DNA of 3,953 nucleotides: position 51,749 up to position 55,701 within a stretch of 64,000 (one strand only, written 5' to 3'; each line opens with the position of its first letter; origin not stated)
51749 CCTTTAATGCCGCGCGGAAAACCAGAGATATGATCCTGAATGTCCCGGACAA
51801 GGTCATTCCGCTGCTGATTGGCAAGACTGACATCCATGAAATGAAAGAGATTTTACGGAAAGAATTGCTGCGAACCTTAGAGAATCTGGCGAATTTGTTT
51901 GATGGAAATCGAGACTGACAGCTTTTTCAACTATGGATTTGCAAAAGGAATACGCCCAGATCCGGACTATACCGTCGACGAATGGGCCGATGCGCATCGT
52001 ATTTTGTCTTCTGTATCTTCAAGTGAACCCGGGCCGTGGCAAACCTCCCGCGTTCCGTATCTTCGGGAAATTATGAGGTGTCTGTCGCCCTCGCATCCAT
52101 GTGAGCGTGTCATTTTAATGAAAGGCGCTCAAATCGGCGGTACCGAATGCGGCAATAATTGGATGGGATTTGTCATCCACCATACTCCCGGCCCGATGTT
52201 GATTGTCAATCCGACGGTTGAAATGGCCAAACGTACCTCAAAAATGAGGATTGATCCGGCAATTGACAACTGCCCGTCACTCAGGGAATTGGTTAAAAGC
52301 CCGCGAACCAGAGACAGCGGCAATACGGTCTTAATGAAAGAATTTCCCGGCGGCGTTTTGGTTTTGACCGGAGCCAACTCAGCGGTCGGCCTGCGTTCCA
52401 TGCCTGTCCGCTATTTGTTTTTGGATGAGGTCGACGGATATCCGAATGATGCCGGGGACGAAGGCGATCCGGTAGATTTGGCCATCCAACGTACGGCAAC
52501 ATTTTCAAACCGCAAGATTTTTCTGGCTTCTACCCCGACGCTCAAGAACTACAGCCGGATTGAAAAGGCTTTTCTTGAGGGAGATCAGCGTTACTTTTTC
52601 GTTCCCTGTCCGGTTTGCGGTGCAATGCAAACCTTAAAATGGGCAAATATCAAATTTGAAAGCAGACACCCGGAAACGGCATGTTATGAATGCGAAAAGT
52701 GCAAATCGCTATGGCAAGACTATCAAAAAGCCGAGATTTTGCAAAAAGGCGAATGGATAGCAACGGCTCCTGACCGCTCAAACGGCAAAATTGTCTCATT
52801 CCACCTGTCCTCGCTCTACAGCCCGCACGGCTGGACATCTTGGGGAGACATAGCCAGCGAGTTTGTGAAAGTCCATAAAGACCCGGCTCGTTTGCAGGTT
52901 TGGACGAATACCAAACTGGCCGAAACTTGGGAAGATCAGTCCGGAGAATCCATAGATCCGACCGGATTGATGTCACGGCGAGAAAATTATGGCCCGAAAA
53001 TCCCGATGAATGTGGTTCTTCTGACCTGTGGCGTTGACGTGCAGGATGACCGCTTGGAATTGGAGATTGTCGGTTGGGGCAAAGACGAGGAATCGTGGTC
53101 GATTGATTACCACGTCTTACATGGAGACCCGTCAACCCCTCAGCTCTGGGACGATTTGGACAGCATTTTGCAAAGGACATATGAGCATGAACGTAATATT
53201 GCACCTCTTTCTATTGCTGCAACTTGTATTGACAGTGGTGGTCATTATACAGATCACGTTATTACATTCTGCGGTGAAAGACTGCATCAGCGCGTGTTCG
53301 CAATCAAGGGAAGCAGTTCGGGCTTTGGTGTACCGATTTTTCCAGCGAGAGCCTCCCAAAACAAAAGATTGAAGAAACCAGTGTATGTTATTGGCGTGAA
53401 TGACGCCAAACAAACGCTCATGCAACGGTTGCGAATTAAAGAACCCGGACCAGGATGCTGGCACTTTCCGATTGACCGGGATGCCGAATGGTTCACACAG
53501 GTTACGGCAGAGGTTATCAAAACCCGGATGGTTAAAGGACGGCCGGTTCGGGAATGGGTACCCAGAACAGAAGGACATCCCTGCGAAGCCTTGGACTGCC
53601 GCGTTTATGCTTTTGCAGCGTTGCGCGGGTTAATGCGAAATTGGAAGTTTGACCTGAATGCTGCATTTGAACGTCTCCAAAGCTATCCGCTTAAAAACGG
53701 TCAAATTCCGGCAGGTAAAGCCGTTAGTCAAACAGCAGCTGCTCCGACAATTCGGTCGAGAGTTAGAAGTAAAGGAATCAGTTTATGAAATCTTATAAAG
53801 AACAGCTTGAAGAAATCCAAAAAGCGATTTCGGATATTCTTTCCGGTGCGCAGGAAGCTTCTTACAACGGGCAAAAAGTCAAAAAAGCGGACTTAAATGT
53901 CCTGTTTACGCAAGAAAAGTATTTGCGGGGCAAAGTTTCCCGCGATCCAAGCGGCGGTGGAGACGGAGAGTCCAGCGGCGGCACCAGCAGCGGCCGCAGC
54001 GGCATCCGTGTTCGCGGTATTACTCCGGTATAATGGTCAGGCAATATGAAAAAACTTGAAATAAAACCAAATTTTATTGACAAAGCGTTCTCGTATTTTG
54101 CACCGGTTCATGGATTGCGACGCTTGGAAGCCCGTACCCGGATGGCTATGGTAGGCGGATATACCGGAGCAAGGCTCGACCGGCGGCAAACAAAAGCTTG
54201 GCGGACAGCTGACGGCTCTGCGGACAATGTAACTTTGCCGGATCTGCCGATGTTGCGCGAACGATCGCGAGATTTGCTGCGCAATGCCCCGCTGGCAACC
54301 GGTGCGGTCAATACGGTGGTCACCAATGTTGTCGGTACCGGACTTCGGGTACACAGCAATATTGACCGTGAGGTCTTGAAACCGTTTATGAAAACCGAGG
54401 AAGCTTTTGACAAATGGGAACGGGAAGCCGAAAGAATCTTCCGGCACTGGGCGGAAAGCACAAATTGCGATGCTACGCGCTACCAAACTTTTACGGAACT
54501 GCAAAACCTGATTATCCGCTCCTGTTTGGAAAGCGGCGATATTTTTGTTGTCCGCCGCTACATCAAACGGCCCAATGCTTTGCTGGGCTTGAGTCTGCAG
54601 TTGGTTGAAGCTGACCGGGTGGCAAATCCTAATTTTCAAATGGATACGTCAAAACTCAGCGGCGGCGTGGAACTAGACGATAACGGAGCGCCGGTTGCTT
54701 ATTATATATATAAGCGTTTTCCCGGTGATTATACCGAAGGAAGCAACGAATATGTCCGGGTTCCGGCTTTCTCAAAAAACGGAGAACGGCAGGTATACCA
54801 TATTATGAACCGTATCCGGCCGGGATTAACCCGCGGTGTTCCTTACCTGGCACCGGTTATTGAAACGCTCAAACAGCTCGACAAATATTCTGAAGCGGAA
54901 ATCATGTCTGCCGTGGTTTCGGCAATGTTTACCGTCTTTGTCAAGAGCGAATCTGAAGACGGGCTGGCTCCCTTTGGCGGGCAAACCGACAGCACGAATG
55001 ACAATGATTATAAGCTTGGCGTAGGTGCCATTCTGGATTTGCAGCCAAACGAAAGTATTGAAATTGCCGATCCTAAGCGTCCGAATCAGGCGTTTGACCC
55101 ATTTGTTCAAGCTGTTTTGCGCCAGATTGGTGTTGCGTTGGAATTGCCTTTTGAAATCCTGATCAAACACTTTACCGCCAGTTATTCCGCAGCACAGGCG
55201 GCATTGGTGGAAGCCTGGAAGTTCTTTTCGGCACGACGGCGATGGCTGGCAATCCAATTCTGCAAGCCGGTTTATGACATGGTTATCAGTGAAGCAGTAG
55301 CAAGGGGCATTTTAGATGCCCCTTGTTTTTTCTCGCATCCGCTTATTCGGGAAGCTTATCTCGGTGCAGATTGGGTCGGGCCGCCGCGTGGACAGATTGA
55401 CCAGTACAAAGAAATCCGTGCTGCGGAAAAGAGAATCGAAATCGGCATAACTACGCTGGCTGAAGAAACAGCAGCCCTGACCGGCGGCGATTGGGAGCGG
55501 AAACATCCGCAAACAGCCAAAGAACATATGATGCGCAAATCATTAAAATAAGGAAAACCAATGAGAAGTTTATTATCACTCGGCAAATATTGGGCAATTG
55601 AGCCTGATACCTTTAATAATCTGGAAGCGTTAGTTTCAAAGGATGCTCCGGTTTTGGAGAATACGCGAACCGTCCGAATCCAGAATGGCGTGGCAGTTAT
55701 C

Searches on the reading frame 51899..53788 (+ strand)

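Call 27: search_protein_families(library=pfam, proteins=[window:51899-53788:+], max_evalue=0.001)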
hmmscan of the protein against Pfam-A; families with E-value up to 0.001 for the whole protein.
window:51899-53788:+ (629 aa): 2 families
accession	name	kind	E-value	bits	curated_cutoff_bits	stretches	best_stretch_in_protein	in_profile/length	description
PF05876.18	GpA_ATPase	-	3.7e-92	308.9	25.6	1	41-286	1-247/247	Phage terminase large subunit gpA, ATPase domain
PF20454.4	GpA_nuclease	-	9.3e-91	304.5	22.5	1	298-576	1-285/294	Terminase large subunit gpA, endonuclease domain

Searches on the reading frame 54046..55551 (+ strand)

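Call 27: search_protein_families(library=pfam, proteins=[window:54046-55551:+], max_evalue=0.001)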
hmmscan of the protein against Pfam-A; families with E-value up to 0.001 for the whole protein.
window:54046-55551:+ (501 aa): 1 family
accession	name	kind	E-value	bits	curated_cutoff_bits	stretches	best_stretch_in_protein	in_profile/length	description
PF05136.18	Phage_portal_2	-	1.1e-103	347.5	32.9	1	46-398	2-354/354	Phage portal protein, lambda family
